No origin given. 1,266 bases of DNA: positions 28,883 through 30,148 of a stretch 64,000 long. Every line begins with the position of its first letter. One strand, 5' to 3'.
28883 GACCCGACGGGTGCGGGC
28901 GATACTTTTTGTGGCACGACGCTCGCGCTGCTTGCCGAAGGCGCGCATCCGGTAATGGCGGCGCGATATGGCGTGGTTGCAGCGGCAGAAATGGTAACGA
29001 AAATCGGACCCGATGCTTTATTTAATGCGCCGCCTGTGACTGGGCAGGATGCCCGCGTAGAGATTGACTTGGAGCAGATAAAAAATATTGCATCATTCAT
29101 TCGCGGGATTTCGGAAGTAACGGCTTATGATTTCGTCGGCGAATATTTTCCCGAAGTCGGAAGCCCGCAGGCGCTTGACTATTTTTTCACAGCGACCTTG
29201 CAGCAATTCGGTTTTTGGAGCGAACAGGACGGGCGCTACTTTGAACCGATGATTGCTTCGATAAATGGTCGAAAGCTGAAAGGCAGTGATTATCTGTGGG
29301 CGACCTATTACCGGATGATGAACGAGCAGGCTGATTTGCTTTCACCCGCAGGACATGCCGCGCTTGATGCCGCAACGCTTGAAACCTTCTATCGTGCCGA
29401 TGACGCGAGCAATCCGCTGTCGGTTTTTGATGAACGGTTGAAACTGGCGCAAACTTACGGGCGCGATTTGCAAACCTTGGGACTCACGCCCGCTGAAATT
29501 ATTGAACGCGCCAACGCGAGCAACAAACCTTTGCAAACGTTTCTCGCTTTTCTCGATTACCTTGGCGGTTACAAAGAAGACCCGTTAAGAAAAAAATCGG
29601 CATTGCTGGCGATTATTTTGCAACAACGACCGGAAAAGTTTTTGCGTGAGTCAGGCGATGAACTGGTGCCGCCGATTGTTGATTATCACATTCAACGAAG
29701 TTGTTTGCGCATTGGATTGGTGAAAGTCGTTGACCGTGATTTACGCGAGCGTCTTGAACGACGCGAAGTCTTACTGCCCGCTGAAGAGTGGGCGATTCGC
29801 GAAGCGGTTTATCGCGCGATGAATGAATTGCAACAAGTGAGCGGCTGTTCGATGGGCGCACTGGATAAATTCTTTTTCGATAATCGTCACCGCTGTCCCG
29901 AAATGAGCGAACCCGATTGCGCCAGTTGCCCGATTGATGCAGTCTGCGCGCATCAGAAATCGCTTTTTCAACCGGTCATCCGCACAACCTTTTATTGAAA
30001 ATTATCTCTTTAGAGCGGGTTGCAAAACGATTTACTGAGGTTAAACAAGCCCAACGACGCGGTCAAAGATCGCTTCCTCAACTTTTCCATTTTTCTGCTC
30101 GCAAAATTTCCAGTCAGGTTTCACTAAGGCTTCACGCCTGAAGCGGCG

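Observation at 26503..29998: NupC-family nucleoside transporter followed by a PfkB-kinase fused to a ~320-aa unknown domain with a Cys4 tail: candidate nucleoside (possibly queuosine) salvage module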

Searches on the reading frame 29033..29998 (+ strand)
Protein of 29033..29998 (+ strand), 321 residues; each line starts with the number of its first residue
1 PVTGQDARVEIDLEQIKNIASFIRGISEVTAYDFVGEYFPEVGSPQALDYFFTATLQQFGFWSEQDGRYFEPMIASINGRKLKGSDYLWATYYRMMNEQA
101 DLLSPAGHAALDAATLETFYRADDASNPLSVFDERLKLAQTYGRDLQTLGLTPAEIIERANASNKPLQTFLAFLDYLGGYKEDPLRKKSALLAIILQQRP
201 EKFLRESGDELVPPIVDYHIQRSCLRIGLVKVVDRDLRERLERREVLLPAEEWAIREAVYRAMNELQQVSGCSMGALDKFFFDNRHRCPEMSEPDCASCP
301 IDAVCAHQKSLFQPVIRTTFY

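Call 29: search_solved_structures(query=A3, max_evalue=10, show_alignments=3)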
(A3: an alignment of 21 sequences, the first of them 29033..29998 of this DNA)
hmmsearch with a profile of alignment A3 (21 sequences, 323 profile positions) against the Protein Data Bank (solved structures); distinct sequences matched with E-value up to 10: 5.
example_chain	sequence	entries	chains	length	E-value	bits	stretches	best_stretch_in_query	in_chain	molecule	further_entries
7ugk_A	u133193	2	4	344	4.4e-07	32.8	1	7-172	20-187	Queuosine salvage protein DUF2419 | Queuosine salvage protein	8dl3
7u07_A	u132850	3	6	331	0.00086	22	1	6-296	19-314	Queuine salvage enzyme DUF2419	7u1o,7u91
7uk3_A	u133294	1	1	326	0.00097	21.9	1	6-296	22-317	Queuosine salvage protein DUF2419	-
7u5a_A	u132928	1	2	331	0.0018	21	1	7-296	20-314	Queuine salvage enzyme DUF2419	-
7ulc_A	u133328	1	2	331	0.0048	19.6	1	6-296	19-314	Queuosine salvage protein DUF2419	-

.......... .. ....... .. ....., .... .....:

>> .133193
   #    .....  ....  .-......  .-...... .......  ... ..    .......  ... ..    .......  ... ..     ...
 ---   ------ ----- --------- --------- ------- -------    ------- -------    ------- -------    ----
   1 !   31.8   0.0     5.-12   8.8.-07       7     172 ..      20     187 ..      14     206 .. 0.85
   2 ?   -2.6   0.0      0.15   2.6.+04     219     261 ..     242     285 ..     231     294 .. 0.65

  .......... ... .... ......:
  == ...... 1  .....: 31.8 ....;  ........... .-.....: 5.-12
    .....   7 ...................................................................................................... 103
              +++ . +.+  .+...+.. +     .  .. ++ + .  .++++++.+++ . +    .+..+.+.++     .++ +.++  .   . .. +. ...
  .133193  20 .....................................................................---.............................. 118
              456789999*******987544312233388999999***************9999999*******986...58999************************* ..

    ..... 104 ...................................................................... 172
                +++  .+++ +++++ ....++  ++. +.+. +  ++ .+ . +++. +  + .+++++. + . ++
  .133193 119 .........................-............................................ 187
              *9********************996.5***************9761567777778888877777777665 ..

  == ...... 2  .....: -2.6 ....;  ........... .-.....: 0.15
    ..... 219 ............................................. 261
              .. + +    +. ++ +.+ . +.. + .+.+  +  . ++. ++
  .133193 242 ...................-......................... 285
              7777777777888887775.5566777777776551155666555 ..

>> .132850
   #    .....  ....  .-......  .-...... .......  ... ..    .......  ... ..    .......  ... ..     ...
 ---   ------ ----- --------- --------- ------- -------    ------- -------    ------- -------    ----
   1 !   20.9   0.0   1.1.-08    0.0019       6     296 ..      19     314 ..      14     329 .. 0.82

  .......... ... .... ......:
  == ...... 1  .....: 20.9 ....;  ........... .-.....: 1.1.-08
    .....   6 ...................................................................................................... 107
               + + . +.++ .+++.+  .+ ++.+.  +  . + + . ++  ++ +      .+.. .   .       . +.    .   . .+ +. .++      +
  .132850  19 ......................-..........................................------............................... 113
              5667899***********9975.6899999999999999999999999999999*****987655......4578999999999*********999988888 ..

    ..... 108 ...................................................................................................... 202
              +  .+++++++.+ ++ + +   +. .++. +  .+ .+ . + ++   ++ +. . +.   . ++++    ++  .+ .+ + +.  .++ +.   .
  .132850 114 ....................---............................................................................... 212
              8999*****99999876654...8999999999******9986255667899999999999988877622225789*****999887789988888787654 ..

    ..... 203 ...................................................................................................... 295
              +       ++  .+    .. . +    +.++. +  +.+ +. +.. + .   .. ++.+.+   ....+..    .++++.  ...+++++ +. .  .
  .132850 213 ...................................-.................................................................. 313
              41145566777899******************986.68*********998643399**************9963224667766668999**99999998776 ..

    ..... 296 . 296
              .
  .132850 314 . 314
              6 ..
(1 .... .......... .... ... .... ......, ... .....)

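Call 35: predict_structure(alignment_id=A3)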
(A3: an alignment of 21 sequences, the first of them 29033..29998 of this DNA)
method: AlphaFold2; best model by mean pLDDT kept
length: 321 residues; sequences in the alignment: 21
mean_pLDDT: 92.5   pTM: 0.91
mean pLDDT of the five models: 92.5, 92.1, 91.1, 90.7, 90.6
residues with pLDDT >= 90: 252; 70-90: 60; 50-70: 9; < 50: 0
segments of 3 or more residues with pLDDT < 50: none
pLDDT, mean of each block of 10 residues (from residue 1): 77 97 90 94 96 93 90 93 94 96 96 95 91 91 97 98 97 94 88 97 94 92 96 97 93 93 96 95 89 88 93 76 51
secondary structure, 60 per line:
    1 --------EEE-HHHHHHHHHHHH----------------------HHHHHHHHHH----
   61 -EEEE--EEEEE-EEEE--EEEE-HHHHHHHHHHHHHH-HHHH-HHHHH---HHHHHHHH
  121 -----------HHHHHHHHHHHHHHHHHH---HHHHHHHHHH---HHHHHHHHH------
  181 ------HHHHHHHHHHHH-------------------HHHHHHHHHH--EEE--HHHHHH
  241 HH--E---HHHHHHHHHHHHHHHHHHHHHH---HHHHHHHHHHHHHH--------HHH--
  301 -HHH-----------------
elements in order: E9-11 H13-24 H47-56 E62-65 E68-72 E74-77 E80-83 H85-98 H100-103 H105-109 H113-120 H132-149 H153-162 H166-174 H187-198 H218-227 E230-232 H235-242 H249-270 H274-287

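Call 41: search_protein_representatives(alignment_id=A3)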
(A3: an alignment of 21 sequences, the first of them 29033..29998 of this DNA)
Query: 21 sequences, 323 profile positions. Proteins with E-value up to 0.001 (for the whole library): 652; up to 1e-10: 381; up to 1e-30: 120. The best 150 are listed.
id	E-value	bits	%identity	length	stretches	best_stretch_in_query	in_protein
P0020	2.0e-151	520.3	-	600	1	1-323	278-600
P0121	4.5e-147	506.0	-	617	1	1-323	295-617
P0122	2.7e-128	444.3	-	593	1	3-323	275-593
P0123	4.1e-127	440.4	-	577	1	5-323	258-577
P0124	7.3e-127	439.6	-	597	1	4-323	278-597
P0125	2.0e-125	434.9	-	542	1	8-323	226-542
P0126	3.6e-123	427.5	-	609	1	1-323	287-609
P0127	5.3e-123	426.9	-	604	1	7-323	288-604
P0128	1.5e-122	425.4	-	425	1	7-323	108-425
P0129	8.1e-120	416.5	-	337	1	5-323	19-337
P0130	1.2e-117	409.3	-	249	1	75-323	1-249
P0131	1.4e-117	409.1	-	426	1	3-323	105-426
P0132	1.8e-117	408.8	-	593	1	3-323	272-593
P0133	2.4e-116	405.1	-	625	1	7-323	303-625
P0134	1.3e-113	396.0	-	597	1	6-323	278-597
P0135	9.9e-112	389.9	-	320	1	10-323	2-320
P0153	4.1e-83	295.8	-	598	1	6-323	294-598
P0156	1.1e-81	291.2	-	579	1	6-323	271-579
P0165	1.2e-79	284.4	-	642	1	23-323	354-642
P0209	2.0e-45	172.0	-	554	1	4-317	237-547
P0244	1.4e-28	116.6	-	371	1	7-323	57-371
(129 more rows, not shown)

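Call 44: find_encoding_contigs(protein=P0135, flank=8000, max_places=6)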
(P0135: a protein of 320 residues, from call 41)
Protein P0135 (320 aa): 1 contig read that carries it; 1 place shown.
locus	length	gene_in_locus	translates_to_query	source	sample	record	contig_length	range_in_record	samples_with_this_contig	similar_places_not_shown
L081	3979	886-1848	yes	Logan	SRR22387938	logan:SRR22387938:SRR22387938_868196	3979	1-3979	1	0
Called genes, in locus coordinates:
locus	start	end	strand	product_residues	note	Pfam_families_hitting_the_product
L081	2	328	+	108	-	?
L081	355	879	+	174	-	PF00156:Pribosyltran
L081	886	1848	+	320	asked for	-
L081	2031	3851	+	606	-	PF02465:FliD_N, PF07195:FliD_C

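Call 47: find_homologous_proteins(query=A4, max_evalue=1e-10)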
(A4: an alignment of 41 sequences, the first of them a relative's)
Query A4 (41 sequences) (320 aa, profile of the alignment): 549 proteins with E <= 1e-10 among 5086 candidates; the best 120 are listed.
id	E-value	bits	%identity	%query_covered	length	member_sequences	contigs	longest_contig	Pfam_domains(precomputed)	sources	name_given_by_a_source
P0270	4.2e-122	425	46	99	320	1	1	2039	PF10343.15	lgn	-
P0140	7.1e-121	421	42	90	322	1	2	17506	-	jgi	jgi:hypothetical protein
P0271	2.2e-120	420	38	99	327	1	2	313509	PF10343.15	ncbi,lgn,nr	ncbi:hypothetical protein HYT45_01550 [Candidatus Uhrbacteria bacterium]|nr:hypothetical protein [Ca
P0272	1.5e-119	417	46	100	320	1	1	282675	PF10343.15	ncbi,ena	-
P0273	1.7e-119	417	43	99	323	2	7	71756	-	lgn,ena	-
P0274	2.8e-118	413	41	99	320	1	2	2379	PF10343.15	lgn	-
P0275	5.0e-118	412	40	99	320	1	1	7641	PF10343.15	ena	-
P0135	6.3e-118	412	100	100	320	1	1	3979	-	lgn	-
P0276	7.8e-118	411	37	98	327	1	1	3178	PF10343.15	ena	-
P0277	1.3e-117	411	45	99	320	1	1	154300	PF10343.15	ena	-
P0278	1.5e-117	410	42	99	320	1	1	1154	-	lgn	-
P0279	1.8e-117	410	43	99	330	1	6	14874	PF10343.15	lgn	-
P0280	4.4e-117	409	41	99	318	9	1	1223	PF10343.15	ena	-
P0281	1.2e-116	407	42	100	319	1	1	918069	PF10343.15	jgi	-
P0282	1.2e-116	407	42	99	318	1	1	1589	-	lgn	-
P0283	2.4e-116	406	47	90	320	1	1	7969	PF10343.15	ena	-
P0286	3.6e-116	406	43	100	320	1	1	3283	PF10343.15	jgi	jgi:hypothetical protein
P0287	5.2e-116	405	45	99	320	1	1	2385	PF10343.15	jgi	jgi:hypothetical protein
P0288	7.7e-116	405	40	99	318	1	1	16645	PF10343.15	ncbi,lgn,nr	ncbi:MAG: hypothetical protein KJ626_09060 [Verrucomicrobia bacterium]|nr:hypothetical protein [Verr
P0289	9.1e-116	404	40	99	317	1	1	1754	PF10343.15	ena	-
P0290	1.0e-115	404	43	99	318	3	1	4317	PF10343.15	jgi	jgi:hypothetical protein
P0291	1.1e-115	404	44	100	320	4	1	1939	PF10343.15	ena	-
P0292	1.2e-115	404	46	99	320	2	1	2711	PF10343.15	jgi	jgi:hypothetical protein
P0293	1.2e-115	404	40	99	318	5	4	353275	-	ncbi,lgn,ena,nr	ncbi:MAG: hypothetical protein H7A43_00715 [Verrucomicrobia bacterium]|nr:hypothetical protein [Kiri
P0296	1.7e-115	404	45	100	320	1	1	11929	PF10343.15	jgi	jgi:hypothetical protein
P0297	2.4e-115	403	44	99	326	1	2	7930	PF10343.15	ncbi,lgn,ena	-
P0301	3.6e-115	402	40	99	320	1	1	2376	PF10343.15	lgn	-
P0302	4.6e-115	402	42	99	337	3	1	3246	PF10343.15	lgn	-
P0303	5.5e-115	402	42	99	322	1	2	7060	PF10343.15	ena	-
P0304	6.6e-115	402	43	99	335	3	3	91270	PF10343.15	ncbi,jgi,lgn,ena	-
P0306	7.4e-115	401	46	100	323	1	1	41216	PF10343.15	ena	-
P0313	2.2e-114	400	39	99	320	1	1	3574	PF10343.15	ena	-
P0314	2.3e-114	400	43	100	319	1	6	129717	PF10343.15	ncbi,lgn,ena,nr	ncbi:MAG TPA: queuosine salvage family protein [Kiritimatiellia bacterium]|nr:queuosine salvage fami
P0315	2.4e-114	400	46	100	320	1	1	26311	PF10343.15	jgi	jgi:hypothetical protein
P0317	2.8e-114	400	44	100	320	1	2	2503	PF10343.15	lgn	-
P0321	4.0e-114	399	43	99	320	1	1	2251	PF10343.15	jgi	-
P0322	4.1e-114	399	44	99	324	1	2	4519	PF10343.15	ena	-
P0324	4.3e-114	399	42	100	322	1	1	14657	PF10343.15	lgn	-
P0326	5.3e-114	399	44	100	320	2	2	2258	PF10343.15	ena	-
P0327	5.5e-114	399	42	99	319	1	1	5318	PF10343.15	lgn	-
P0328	5.9e-114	398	44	98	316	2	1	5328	PF10343.15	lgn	-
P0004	6.6e-114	398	47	99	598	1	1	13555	PF10343.15,PF00294.30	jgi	jgi:hypothetical protein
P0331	7.1e-114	398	42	99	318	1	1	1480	PF10343.15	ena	-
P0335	9.5e-114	398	47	87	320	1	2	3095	PF10343.15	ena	-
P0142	1.1e-113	398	43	87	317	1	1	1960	PF10343.15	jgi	jgi:hypothetical protein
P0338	1.7e-113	397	44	100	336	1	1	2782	PF10343.15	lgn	-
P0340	2.4e-113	397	37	98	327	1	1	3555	PF10343.15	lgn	-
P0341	2.4e-113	396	43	100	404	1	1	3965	PF10343.15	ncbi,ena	-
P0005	4.1e-113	396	48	99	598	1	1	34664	PF10343.15,PF00294.30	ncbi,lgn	-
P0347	8.1e-113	395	43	100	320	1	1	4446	PF10343.15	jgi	jgi:hypothetical protein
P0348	9.8e-113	394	44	100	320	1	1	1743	PF10343.15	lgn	-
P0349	1.1e-112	394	45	100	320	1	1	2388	PF10343.15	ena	-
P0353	1.3e-112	394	43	99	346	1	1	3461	PF10343.15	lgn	-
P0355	1.7e-112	394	44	99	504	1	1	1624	PF00294.30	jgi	jgi:hypothetical protein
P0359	3.0e-112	393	46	90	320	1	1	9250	PF10343.15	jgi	jgi:hypothetical protein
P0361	4.2e-112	392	61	99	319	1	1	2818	PF10343.15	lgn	-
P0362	4.4e-112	392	70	99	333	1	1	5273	PF10343.15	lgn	-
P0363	5.5e-112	392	42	99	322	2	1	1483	PF10343.15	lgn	-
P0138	8.3e-112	391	44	100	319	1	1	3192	PF10343.15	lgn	-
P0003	8.4e-112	391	47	99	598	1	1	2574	PF10343.15,PF00294.30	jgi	jgi:hypothetical protein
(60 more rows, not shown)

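Call 48: find_encoding_contigs(protein=P0271, flank=6000, max_places=2)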
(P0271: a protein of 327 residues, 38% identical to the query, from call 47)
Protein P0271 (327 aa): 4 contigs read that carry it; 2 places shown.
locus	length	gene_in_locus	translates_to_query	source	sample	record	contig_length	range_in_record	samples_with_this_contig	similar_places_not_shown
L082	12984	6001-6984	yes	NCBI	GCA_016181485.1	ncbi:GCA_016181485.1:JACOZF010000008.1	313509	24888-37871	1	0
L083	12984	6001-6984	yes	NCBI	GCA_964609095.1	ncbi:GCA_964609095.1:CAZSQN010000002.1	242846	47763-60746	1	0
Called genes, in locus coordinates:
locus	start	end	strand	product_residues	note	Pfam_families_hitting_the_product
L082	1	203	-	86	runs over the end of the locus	PF25212:HVO_A0114 (faint), PF12840:HTH_20 (weak), PF01022:HTH_5 (weak)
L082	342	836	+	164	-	PF03449:GreA_GreB_N, PF01272:GreA_GreB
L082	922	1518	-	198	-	PF00293:NUDIX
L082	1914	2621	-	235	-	-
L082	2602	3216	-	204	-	PF27257:HI_0787_N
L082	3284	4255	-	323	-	PF13310:Virulence_RhuM, PF02661:Fic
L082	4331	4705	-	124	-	PF01641:SelR, PF24046:At4g08330 (faint)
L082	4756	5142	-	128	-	PF13366:PDDEXK_3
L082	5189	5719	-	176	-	PF01625:PMSR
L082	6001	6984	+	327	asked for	PF10343:Q_salvage (weak)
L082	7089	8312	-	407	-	PF00270:DEAD, PF04851:ResIII (weak), PF00271:Helicase_C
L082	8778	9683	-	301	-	PF18075:FtsX_ECD, PF02687:FtsX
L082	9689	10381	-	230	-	PF00005:ABC_tran, PF13401:AAA_22 (faint)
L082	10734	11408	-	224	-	-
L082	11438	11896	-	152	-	PF04977:DivIC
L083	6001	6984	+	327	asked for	PF10343:Q_salvage (weak)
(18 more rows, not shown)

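Call 49: find_encoding_contigs(protein=P0272, flank=6000, max_places=2)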
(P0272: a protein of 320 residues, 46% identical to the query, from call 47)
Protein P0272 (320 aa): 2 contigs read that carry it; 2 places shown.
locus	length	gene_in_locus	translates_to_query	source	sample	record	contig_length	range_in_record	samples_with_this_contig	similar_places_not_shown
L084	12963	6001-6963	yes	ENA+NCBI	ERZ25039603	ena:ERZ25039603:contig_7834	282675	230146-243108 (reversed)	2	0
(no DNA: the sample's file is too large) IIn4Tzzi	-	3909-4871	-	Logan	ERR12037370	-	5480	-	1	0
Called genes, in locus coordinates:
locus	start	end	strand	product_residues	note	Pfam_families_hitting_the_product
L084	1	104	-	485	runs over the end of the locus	PF24575:TPR_Slam (faint), PF13432:TPR_16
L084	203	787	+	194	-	PF08239:SH3_3 (faint)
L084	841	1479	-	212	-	-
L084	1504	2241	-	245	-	-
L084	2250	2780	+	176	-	PF02410:RsfS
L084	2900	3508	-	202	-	-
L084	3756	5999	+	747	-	PF20773:InhA-like_MAM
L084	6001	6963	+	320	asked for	PF10343:Q_salvage (weak)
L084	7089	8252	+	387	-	PF00999:Na_H_Exchanger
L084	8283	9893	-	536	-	PF13090:PP_kinase_C (faint), PF13091:PLDc_2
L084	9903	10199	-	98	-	-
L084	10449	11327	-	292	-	-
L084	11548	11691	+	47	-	-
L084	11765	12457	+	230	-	PF01435:Peptidase_M48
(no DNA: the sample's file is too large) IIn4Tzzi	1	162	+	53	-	?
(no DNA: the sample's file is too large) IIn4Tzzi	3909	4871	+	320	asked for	PF10343:Q_salvage (weak)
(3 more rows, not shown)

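Call 50: find_encoding_contigs(protein=P0293, flank=6000, max_places=2)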
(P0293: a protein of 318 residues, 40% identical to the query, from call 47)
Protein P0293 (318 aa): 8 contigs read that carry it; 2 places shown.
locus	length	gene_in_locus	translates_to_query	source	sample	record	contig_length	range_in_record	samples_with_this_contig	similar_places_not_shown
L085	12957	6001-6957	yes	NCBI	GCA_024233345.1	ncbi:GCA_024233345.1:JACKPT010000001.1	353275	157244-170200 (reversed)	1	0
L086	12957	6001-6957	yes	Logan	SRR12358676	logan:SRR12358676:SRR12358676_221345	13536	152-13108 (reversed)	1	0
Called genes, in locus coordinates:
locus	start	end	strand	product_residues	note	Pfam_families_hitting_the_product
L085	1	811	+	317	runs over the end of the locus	-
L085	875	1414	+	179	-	PF00578:AhpC-TSA, PF13911:AhpC-TSA_2 (weak)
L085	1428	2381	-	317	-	PF03773:ArsP_1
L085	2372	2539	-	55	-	-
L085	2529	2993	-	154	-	PF01451:LMWPc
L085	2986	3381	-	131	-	PF01022:HTH_5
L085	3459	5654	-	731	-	PF23139:OB_YrrC, PF14520:HHH_5 (weak), PF14490:HHH_RecD2, PF03308:MeaB (faint), PF13245:AAA_19, PF13604:AAA_30, PF18335:SH3_13, PF13538:UvrD_C_2, +2 more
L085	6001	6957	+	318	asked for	-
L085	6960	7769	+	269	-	PF02265:S1-P1_nuclease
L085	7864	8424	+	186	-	PF11845:Tll0287-like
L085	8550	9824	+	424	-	PF13742:tRNA_anti_2, PF01336:tRNA_anti-codon, PF02601:Exonuc_VII_L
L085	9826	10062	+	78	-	PF02609:Exonuc_VII_S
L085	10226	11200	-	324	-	PF01476:LysM, PF23446:LysM1_NFP_LYK (faint), PF23472:LysM2_CERK1_LYK3_4_5 (faint), PF23473:LysM3_LYK4_5 (faint), PF23577:LysM_RLK (faint), PF01476:LysM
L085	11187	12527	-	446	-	PF13450:NAD_binding_8 (faint), PF21799:MurD-like_N (weak), PF08245:Mur_ligase_M, PF02875:Mur_ligase_C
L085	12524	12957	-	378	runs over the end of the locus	PF00953:Glycos_transf_4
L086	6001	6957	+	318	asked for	-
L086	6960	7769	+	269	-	PF02265:S1-P1_nuclease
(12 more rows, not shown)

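Call 51: find_encoding_contigs(protein=P0281, flank=6000, max_places=2)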
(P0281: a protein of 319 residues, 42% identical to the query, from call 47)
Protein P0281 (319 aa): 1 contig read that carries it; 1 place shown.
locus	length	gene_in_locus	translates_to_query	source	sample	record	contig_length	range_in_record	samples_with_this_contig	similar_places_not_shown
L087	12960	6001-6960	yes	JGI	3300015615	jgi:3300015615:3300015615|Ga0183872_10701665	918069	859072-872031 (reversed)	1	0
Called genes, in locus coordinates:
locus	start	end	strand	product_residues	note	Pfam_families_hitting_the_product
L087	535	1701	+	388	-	PF00686:CBM_20, PF00756:Esterase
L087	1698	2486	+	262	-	PF00899:ThiF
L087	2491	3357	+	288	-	PF13379:NMT1_2, PF09084:NMT1 (weak)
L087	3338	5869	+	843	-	PF00501:AMP-binding, PF00550:PP-binding, PF00975:Thioesterase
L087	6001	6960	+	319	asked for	PF10343:Q_salvage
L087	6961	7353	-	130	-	-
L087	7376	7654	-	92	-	PF04014:MazE_antitoxin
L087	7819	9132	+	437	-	-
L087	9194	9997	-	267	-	PF01026:TatD_DNase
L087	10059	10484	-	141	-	PF02657:SufE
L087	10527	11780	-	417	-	PF00171:Aldedh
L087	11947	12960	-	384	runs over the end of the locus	PF00696:AA_kinase, PF01472:PUA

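Call 66: find_related_loci(query=A5, collection=metagenome_contigs, flank=8000)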
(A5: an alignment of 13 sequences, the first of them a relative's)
Query A5 (320 aa) in metagenome_contigs; peptide patterns used: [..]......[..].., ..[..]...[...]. (x = any residue, [..] = any of these).
324 stretches matched a pattern; 238 encode a relative of the query (tblastn E <= 1e-3); the best 80 are kept; 80 distinct loci.
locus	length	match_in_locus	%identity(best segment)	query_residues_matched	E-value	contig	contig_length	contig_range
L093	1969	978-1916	69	3-320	4e-165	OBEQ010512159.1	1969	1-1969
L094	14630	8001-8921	46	9-320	7e-91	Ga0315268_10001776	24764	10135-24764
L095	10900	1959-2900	45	3-320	5e-90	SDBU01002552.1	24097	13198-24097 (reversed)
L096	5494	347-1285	44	3-320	3e-89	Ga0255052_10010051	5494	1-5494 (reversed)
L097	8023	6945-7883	45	3-320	2e-88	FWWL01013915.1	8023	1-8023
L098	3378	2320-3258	45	3-320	2e-89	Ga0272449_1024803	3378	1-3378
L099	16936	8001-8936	44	3-320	7e-88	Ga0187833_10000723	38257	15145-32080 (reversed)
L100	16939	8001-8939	44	3-320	9e-88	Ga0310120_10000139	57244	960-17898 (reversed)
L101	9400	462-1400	44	3-320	2e-87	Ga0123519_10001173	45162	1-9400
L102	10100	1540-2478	47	3-320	4e-87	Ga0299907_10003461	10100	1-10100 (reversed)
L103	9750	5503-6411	44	13-320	1e-86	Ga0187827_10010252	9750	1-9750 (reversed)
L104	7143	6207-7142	44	3-318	1e-86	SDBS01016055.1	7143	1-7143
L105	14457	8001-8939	46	3-320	1e-86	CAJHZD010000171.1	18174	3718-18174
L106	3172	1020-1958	43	3-320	7e-88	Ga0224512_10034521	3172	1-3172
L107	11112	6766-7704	42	3-320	1e-85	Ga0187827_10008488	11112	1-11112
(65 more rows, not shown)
